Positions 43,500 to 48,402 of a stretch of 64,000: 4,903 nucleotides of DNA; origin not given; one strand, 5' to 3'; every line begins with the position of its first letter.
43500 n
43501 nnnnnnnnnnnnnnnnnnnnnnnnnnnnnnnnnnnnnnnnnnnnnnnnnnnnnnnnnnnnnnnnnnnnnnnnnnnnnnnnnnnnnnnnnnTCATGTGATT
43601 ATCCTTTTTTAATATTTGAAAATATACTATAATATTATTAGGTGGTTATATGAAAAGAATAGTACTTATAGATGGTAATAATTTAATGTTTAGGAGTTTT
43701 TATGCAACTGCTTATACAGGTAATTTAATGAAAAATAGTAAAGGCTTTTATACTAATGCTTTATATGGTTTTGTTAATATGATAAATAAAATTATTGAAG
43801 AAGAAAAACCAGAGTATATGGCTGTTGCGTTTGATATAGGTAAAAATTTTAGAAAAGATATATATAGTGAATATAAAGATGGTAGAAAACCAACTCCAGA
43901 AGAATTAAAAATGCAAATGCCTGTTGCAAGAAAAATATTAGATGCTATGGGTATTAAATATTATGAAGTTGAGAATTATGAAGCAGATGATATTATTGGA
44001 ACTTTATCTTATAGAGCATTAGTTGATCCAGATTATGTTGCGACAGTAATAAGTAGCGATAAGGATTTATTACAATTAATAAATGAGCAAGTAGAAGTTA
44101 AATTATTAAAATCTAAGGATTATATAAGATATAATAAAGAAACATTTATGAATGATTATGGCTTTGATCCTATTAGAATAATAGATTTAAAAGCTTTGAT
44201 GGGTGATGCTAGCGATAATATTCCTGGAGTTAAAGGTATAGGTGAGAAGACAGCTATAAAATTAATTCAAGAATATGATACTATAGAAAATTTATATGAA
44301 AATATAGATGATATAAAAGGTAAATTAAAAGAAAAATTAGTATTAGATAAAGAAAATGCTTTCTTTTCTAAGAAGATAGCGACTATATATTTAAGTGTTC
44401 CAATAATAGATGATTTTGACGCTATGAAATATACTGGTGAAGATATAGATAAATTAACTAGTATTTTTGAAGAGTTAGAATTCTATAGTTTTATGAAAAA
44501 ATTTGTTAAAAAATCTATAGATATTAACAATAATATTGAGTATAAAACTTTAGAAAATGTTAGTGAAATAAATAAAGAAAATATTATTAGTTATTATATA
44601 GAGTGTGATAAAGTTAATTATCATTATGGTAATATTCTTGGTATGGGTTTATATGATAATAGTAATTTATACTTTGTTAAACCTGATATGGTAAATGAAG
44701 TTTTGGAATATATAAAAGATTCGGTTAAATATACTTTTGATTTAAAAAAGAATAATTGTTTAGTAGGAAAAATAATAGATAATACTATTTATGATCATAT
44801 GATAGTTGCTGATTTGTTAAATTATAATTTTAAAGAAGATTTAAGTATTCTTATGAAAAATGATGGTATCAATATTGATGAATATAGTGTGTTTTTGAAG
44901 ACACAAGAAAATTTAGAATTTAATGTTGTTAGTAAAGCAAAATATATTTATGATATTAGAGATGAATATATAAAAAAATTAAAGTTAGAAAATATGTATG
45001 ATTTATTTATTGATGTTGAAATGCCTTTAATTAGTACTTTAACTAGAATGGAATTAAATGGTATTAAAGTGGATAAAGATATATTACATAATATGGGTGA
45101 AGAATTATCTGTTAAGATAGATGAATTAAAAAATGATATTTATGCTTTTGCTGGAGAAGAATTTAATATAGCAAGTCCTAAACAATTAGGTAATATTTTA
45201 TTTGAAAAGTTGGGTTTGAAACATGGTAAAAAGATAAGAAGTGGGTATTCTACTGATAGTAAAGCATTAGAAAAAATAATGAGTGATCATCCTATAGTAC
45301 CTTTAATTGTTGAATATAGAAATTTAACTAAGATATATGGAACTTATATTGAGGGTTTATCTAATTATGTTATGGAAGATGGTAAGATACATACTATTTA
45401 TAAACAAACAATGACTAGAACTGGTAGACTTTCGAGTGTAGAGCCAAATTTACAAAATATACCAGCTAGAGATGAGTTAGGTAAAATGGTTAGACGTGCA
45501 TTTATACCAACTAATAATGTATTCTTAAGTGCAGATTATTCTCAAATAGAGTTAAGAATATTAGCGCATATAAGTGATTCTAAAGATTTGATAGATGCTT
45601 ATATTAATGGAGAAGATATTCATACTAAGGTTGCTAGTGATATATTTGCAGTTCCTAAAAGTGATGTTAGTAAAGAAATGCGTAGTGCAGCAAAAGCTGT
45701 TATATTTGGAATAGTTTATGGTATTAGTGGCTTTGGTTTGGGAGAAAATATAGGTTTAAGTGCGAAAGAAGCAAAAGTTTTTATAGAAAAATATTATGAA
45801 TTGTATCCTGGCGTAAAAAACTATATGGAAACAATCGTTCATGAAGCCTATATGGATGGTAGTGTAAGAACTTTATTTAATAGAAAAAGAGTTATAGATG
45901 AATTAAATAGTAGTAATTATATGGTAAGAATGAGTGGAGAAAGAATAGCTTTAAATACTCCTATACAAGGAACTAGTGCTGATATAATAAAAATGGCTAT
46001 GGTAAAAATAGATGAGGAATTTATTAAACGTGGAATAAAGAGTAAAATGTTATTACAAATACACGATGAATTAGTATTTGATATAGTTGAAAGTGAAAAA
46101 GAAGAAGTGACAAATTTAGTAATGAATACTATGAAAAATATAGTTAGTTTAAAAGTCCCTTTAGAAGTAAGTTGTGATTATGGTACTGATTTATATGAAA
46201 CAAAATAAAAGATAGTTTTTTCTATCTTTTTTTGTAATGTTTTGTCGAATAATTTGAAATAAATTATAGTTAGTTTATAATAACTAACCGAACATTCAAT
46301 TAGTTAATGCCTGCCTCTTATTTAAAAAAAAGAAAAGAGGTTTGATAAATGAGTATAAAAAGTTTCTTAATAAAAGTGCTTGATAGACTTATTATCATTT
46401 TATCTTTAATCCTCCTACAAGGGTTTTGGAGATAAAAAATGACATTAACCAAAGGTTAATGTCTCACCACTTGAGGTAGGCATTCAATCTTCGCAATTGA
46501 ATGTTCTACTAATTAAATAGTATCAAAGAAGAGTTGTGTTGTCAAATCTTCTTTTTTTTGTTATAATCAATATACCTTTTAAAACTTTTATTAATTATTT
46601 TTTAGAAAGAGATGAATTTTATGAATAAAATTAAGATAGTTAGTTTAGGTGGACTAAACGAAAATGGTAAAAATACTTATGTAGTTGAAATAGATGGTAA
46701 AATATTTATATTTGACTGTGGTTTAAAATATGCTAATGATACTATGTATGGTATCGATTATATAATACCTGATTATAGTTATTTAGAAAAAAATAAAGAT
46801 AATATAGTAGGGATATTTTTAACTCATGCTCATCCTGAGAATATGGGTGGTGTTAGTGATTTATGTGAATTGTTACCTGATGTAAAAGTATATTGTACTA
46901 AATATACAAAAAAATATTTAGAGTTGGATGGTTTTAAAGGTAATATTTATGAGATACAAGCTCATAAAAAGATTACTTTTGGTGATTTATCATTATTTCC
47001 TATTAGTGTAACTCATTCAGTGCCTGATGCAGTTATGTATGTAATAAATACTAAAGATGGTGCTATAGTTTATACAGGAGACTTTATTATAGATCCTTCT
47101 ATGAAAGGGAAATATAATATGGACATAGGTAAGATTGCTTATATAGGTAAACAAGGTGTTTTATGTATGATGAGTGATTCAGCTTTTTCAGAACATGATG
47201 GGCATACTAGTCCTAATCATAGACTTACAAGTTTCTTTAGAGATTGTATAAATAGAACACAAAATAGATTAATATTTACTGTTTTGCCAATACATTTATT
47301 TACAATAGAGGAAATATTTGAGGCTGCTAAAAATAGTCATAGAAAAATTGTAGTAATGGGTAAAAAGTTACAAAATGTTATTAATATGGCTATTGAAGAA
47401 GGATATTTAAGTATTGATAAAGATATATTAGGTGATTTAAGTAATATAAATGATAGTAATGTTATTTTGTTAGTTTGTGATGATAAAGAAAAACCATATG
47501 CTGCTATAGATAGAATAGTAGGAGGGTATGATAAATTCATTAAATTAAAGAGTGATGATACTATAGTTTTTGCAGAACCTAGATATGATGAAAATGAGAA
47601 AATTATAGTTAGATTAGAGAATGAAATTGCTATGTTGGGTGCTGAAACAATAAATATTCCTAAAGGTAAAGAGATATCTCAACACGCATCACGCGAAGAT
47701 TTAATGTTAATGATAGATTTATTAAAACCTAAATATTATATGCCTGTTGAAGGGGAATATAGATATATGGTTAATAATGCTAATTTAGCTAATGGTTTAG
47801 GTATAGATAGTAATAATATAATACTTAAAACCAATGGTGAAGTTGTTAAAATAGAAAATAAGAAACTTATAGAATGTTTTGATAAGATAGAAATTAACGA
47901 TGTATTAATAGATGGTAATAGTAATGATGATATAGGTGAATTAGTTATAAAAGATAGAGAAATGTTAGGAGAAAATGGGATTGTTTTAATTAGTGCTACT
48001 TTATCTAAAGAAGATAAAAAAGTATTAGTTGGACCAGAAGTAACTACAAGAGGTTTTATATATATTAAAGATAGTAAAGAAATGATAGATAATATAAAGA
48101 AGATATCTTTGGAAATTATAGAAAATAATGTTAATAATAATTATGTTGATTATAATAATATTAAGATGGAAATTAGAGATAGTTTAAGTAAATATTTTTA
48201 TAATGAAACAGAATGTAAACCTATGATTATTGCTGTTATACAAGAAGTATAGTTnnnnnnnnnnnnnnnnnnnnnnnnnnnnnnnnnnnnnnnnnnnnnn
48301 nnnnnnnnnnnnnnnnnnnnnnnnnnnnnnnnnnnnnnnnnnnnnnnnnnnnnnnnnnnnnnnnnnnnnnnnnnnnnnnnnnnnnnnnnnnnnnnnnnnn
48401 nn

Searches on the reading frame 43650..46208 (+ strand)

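Call 13: search_protein_families(library=pfam, proteins=[window:43650-46208:+])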
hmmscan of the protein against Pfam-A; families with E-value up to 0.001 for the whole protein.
window:43650-46208:+ (852 aa): 4 families
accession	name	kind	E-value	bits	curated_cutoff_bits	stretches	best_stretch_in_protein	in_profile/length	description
PF00476.26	DNA_pol_A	-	2.2e-149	498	34.3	1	477-849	2-380/381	DNA polymerase family A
PF02739.22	5_3_exonuc_N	-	2.4e-55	187.2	34.3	1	4-171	2-164/164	5'-3' exonuclease, N-terminal resolvase-like domain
PF01367.25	5_3_exonuc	-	6.3e-32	110.4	40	1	173-265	2-95/97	5'-3' exonuclease, C-terminal SAM fold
PF22619.2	DNA_polI_exo1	-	9.2e-06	25.9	27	1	316-407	2-102/140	DNA polymerase I, ribonuclease H-like domain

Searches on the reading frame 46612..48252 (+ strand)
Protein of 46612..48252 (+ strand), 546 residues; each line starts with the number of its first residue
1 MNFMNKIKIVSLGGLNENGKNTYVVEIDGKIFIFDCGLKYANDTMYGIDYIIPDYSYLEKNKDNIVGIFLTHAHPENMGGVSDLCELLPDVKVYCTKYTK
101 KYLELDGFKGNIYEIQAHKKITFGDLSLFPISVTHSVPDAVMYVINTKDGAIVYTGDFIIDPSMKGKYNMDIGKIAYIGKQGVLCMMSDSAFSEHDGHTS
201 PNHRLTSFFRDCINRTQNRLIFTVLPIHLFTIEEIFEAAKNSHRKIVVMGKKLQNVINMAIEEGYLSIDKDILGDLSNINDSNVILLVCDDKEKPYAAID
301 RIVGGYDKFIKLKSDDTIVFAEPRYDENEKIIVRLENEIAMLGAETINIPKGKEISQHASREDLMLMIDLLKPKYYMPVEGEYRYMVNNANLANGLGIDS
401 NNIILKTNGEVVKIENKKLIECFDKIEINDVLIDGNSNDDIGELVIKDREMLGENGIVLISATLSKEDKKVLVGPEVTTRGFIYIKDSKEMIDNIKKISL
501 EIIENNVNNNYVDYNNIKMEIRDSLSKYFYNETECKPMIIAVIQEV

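Call 13: search_protein_families(library=pfam, proteins=[window:46612-48252:+])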
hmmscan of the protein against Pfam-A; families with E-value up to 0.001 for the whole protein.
window:46612-48252:+ (546 aa): 6 families
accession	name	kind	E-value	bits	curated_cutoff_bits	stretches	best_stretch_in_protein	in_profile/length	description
PF17770.6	RNase_J_C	-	1.7e-26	93.6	23.8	1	445-546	1-102/102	Ribonuclease J C-terminal domain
PF22505.1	RNase_J_b_CASP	-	7.8e-17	61.7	27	1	218-337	2-124/126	Ribonuclease J, beta-CASP domain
PF00753.33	Lactamase_B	-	3.2e-11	44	22.7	1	19-160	5-152/196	Metallo-beta-lactamase superfamily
PF12706.13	Lactamase_B_2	-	4.6e-09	36.6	27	1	62-159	28-144/200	Beta-lactamase superfamily domain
PF07521.17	RMMBL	-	4.2e-06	27.1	21.6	1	355-398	14-58/63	Zn-dependent metallo-hydrolase RNA specificity domain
PF19583.5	ODP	-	6.5e-05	23.3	27.2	1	61-159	37-137/194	ODP family beta lactamase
